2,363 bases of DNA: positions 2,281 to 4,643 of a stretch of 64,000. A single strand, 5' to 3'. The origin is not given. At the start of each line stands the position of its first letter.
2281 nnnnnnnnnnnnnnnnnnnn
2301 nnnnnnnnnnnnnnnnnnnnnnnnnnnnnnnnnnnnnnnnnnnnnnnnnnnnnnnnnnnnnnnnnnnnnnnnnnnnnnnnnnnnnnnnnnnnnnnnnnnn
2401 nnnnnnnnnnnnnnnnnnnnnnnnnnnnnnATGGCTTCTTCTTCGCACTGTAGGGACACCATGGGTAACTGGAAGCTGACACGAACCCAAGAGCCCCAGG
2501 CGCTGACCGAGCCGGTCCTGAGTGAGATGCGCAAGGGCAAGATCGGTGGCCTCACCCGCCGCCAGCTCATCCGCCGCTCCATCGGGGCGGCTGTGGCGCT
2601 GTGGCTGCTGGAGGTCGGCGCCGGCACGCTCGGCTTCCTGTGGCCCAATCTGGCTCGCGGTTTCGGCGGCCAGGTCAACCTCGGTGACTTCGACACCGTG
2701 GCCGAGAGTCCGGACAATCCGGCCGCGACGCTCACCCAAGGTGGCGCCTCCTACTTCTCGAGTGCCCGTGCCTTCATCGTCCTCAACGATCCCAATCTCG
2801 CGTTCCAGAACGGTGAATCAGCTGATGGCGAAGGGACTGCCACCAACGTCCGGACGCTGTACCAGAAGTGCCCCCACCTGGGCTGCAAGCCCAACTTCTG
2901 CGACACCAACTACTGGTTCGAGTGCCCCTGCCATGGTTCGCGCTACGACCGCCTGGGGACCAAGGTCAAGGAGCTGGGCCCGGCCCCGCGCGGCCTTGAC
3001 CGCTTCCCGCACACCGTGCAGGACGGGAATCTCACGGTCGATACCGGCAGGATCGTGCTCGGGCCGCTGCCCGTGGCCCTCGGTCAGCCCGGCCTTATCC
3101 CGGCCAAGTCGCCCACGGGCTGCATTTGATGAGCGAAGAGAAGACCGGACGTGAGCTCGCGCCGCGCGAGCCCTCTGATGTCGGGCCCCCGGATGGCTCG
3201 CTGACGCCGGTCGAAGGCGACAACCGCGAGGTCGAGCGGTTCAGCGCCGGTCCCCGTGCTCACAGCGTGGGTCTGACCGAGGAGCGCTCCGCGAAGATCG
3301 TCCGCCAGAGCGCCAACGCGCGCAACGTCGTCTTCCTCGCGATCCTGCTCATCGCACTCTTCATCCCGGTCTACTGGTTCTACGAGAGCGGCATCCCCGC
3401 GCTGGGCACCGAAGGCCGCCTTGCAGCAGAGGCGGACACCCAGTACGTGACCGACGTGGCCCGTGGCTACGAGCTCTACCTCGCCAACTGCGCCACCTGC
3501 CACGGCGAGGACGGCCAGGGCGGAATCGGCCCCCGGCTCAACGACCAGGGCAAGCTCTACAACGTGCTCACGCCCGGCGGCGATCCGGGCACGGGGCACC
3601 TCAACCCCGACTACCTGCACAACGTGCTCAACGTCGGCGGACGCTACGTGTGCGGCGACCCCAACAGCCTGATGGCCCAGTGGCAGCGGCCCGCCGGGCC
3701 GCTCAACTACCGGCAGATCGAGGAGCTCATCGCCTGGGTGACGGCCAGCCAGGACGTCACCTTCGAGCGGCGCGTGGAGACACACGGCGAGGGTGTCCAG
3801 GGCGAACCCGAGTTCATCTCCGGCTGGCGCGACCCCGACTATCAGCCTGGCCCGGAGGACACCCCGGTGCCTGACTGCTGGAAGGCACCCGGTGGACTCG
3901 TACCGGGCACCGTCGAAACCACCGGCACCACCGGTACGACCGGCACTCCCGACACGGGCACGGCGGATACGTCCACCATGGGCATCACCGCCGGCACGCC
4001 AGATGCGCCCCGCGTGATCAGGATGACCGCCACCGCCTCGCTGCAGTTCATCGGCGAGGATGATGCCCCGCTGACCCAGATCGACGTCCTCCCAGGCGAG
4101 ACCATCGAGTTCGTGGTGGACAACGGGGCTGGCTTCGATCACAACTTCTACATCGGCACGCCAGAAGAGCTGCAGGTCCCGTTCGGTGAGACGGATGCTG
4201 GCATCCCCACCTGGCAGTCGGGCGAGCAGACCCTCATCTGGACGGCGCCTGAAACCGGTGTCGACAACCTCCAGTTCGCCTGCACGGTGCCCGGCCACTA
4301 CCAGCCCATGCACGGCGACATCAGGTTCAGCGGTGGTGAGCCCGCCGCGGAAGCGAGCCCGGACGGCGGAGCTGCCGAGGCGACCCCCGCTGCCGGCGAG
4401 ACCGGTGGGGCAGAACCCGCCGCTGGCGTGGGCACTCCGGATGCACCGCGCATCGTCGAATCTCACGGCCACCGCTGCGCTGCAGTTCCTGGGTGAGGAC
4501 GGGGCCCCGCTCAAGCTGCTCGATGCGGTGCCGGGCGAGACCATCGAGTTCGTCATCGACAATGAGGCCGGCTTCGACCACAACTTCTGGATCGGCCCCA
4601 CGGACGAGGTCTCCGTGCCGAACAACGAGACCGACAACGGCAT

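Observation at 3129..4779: Membrane-anchored cytochrome c fused to two tandem blue-copper domains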

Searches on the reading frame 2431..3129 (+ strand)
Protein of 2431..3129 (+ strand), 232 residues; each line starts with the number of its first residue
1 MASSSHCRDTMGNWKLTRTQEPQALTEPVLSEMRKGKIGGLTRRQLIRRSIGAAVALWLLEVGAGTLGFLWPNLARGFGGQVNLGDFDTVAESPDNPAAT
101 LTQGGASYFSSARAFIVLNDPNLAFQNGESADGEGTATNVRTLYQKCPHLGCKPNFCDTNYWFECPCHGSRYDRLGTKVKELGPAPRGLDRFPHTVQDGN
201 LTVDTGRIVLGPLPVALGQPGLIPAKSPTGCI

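Call 6: search_protein_families(library=pfam, max_evalue=0.01, proteins=[window:2431-3129:+])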
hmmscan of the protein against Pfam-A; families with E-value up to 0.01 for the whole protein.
window:2431-3129:+ (232 aa): 1 family
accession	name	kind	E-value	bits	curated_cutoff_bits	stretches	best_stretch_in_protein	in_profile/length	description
PF00355.32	Rieske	-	1.4e-07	31.8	20.3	1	138-193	34-88/88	Rieske [2Fe-2S] domain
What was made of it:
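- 2431..3129 (+): Rieske [2Fe-2S] protein with a twin-arginine leader (TRRQL) and the boxes CPHLGC and CPCHGS. PF00355 (call 6).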

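Call 7: search_protein_families(library=ncbifam, max_evalue=0.01, proteins=[window:2431-3129:+])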
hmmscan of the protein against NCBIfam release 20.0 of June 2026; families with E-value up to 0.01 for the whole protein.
window:2431-3129:+ (232 aa): 5 families
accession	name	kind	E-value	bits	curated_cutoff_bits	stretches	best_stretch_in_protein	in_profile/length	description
TIGR01416.1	Rieske_proteo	equivalog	3.3e-12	46.8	97.4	1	118-198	86-169/176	ubiquinol-cytochrome c reductase iron-sulfur subunit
NF045928.1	Cytb6fFeSPetC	equivalog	2.1e-11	43.5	250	1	141-200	102-159/179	cytochrome b6-f complex iron-sulfur subunit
NF010001.0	PRK13474.1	subfamily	3.5e-11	42.7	154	1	143-204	103-162/178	cytochrome b6-f complex iron-sulfur subunit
NF050121.1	bc1_QcrA_actin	exception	1e-06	28.5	275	1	146-201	245-303/319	cytochrome bc1 complex Rieske iron-sulfur subunit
TIGR02694.1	arsenite_ox_S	equivalog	0.00095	19.1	95.65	1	132-197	43-108/129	arsenate reductase (azurin) small subunit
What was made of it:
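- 2431..3129 (+): Rieske models (call 7).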

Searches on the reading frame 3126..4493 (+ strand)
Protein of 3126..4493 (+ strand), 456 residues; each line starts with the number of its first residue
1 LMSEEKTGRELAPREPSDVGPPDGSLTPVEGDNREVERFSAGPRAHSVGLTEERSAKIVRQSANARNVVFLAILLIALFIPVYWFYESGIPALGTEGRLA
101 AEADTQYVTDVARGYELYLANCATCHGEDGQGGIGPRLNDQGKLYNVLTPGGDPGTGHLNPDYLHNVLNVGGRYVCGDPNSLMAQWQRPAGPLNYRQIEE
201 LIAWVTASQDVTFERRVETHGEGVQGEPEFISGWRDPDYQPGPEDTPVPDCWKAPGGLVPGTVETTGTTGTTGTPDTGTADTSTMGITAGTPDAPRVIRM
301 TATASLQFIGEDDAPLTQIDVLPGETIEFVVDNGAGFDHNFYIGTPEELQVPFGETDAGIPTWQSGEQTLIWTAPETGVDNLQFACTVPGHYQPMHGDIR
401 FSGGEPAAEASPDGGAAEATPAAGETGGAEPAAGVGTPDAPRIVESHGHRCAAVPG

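Call 74: find_encoding_contigs(protein=window:3129-4493:+, flank=3000, max_places=6)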
Protein window:3129-4493:+ (455 aa): no gene with exactly this product is on record in the collection.

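Call 75: find_encoding_contigs(protein=window:3126-4493:+, flank=3000, max_places=6)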
Protein window:3126-4493:+ (456 aa): no gene with exactly this product is on record in the collection.

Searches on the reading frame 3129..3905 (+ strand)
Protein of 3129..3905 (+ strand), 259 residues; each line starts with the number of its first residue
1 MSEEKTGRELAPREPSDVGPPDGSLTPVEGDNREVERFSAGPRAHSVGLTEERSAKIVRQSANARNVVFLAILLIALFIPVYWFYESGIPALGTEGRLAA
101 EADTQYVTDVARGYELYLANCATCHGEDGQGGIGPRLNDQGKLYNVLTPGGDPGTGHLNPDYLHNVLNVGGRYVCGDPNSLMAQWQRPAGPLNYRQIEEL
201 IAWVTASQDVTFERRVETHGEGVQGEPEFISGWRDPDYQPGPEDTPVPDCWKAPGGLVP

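Call 47: search_protein_representatives(protein=window:3129-3905:+)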
Query: 259 residues. Proteins with E-value up to 0.001 (for the whole library): 1115; up to 1e-10: 273; up to 1e-30: 60. The best 150 are listed.
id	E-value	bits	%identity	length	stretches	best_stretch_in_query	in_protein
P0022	9.4e-137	471.4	78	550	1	1-259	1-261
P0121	3.5e-119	413.8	76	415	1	1-236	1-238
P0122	6.4e-100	350.6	60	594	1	1-258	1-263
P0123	1.8e-94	332.8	61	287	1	1-257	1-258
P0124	6.7e-89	314.4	64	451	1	45-258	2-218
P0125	7.4e-84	297.9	56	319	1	2-248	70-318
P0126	7.5e-84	297.9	58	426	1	1-255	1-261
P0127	1.5e-83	297.0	69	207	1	81-253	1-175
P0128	1.7e-83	296.7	68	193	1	1-199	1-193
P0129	2.5e-77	276.5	65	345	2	135-258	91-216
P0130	1.3e-71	257.8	59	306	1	1-198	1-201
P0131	1.5e-69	251.0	61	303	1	1-190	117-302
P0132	8.0e-62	225.6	55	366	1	28-252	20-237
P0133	2.9e-60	220.5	62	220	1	1-164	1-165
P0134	5.5e-60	219.6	55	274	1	10-252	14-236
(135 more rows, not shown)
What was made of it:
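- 3384..3881 (+): Extracytoplasmic mono-haem cytochrome c domain. It has CATCH at 3489-3503 and invariant Met182 (3672-3674, the probable sixth ligand). Cys175 (3651-3653) and Cys250 (3876-3878) are invariant and may form a disulphide. The domain family is lineage-restricted (call 47).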

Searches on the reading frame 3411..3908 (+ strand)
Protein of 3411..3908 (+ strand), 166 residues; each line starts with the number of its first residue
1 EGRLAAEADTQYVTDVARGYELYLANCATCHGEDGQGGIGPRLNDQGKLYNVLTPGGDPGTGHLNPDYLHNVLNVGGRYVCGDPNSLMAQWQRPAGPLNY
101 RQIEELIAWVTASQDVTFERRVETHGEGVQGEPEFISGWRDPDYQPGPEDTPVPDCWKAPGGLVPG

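Call 25: search_solved_structures(query=window:3411-3908:+, max_evalue=1, show_alignments=2)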
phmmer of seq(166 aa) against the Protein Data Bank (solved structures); distinct sequences matched with E-value up to 1: 54.
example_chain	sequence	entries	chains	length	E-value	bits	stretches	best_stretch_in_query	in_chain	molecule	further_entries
6xkx_p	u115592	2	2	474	1.4e-06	31.5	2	17-50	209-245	Cbb3-type cytochrome c oxidase subunit CcoP,Cytochrome c-type cyt cy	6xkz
7q21_C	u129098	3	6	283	1e-05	28.6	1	14-39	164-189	Cytochrome bc1 complex cytochrome c subunit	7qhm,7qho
3mk7_C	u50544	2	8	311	1.3e-05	28.4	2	14-45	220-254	Cytochrome c oxidase, cbb3-type, subunit P | Cbb3-type cytochrome c oxidase subunit CcoP1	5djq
9wcx_U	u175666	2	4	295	1.3e-05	28.3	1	14-39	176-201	Cytochrome bc1 complex cytochrome c subunit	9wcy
8ovc_O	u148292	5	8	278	2.4e-05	27.5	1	13-39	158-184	Cytochrome bc1 complex cytochrome c subunit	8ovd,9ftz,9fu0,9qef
6hwh_M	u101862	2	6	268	2.6e-05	27.4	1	13-39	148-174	Cytochrome bc1 complex cytochrome c subunit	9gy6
2d0w_A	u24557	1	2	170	2.8e-05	27.3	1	16-50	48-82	cytochrome cL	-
6adq_C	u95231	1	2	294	3.3e-05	27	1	13-39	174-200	Cytochrome bc1 complex cytochrome c subunit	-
8smr_G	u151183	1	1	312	8.2e-05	25.7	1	16-46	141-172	Cbb3-type cytochrome c oxidase subunit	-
8snh_G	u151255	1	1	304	8.7e-05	25.6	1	14-38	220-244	Cbb3-type cytochrome c oxidase subunit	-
7rh5_O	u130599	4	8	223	0.00013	25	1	13-39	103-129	Cytochrome bc1 complex cytochrome c subunit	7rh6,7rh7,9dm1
7w2j_C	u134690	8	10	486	0.00034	23.7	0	13-67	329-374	Fructose dehydrogenase cytochrome subunit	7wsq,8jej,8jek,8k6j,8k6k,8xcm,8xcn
7e1v_O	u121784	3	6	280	0.00042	23.4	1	14-39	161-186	Cytochrome bc1 complex cytochrome c subunit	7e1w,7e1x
8hcr_C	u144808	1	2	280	0.00042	23.4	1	14-39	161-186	Cytochrome bc1 complex cytochrome c subunit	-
9g83_v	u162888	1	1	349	0.0012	22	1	16-46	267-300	Cbb3-type cytochrome c oxidase subunit CcoP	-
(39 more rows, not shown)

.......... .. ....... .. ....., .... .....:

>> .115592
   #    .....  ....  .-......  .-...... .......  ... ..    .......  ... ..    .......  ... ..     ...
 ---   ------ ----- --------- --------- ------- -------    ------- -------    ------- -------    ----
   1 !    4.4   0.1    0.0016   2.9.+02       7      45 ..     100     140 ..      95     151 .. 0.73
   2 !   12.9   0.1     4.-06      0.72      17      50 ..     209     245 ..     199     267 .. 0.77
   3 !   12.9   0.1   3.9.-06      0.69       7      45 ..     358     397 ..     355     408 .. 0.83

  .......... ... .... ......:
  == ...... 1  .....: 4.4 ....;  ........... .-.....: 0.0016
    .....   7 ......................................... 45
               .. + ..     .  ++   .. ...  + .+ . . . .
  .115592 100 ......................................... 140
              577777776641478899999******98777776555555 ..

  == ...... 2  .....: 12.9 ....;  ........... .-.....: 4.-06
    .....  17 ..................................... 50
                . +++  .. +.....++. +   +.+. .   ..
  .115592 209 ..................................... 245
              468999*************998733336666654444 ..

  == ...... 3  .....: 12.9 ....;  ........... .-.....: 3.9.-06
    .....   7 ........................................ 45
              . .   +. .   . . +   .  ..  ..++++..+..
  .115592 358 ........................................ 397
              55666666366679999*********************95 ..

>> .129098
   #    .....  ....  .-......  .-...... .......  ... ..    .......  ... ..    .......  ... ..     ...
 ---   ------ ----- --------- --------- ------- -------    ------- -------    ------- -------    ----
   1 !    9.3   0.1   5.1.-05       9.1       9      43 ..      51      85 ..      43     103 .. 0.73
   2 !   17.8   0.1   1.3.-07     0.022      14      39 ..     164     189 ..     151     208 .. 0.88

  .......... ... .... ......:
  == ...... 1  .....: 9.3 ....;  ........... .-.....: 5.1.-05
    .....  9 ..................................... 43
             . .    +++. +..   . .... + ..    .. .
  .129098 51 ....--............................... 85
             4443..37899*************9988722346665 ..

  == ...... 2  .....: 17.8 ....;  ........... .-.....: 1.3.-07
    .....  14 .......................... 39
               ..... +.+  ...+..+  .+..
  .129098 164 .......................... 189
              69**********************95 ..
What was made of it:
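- Closest known: Dihaem cytochrome cc. Same: The haem-box region of the window protein matches QcrC chains (7q21_C, 6hwh_M and others, call 25).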

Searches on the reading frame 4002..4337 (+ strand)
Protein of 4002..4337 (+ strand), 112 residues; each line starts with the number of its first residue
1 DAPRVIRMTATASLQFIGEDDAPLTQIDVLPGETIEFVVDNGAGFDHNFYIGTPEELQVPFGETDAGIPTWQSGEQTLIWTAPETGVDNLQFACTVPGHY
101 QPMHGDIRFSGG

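Call 24: search_solved_structures(query=A1, max_evalue=1, show_alignments=3)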
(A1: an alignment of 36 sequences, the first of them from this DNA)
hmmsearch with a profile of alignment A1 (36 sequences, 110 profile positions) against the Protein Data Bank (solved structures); distinct sequences matched with E-value up to 1: 69 (the best 60 are shown).
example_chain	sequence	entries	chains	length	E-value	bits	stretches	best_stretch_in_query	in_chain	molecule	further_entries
2aan_A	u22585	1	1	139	2.5e-07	33.8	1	26-108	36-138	auracyanin A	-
6kol_A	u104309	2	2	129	0.0012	22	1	11-108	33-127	Blue (Type 1) copper domain protein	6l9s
2n0m_A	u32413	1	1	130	0.0037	20.4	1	80-108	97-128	Lipid modified azurin protein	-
1pla_A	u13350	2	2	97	0.006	19.7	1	26-107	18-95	PLASTOCYANIN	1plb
3ay2_A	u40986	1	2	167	0.0084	19.3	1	84-108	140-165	Lipid modified azurin protein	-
1gy1_A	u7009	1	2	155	0.013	18.7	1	23-108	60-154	RUSTICYANIN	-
7tc6_A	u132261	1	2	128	0.022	17.9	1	76-108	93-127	Azurin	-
2dv6_A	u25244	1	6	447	0.022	17.9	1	25-108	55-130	Nitrite reductase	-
7tc5_A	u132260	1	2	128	0.025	17.8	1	76-108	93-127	Azurin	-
1a8z_A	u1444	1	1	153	0.027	17.6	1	23-108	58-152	RUSTICYANIN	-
1cur_A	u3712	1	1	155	0.028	17.6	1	23-108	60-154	CU(I) RUSTICYANIN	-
1rcy_A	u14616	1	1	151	0.028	17.6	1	23-108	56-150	RUSTICYANIN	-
1a3z_A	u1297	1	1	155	0.031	17.4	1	23-108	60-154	RUSTICYANIN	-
4hhw_A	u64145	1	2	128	0.033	17.4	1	76-108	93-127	Azurin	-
4hhg_A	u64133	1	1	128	0.043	17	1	76-108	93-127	Azurin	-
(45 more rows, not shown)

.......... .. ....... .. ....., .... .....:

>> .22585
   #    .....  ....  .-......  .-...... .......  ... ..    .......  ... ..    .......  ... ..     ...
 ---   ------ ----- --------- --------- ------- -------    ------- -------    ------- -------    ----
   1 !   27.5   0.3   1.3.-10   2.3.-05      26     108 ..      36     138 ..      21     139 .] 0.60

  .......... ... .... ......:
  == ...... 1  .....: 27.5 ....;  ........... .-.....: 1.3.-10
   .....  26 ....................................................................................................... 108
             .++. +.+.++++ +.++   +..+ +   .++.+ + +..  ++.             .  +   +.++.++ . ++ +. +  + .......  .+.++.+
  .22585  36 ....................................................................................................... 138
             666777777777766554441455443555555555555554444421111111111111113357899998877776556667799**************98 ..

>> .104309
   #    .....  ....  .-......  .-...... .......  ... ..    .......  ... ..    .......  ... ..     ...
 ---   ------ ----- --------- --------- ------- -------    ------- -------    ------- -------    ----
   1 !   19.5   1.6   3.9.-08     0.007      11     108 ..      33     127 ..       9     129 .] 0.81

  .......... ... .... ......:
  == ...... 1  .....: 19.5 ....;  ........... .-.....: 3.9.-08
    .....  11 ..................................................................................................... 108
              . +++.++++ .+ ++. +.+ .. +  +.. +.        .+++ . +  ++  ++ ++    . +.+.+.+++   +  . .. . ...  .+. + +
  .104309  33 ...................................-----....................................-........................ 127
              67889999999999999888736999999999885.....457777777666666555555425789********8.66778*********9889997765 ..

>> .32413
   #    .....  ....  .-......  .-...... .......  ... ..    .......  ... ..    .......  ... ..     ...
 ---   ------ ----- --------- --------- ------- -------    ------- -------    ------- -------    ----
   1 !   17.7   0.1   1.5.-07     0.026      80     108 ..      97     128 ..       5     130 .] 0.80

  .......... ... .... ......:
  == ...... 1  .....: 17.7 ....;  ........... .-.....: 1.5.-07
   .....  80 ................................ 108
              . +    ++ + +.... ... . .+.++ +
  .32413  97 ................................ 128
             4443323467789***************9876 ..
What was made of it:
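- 4008..4334 (+): Cupredoxin module 1. Ligands are His338 (4140-4142), then Cys385, His390 and Met394 in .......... (4281-4310). The loop is C-x4-H-x3-M, as in auracyanin A. Profile hit to auracyanin A 2AAN, E 2.5e-7 (call 24).
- On Auracyanin: The loops have the same length and pattern (call 24).
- It then finds Roseiflexus auracyanin 6KOL with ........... (call 24). The closest solved relatives are electron-transfer auracyanins (call 24).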

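Call 70: search_protein_families(library=pfam, max_evalue=0.01, proteins=[window:4002-4337:+])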
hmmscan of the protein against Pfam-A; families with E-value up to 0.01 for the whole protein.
seq(112 aa): 0 families
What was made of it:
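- On Type-1 (blue) copper cupredoxin: Module 1 alone gives no hit at E 0.01 (call 70).
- Module 1 alone gives no Pfam hit at E 0.01 (call 70).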
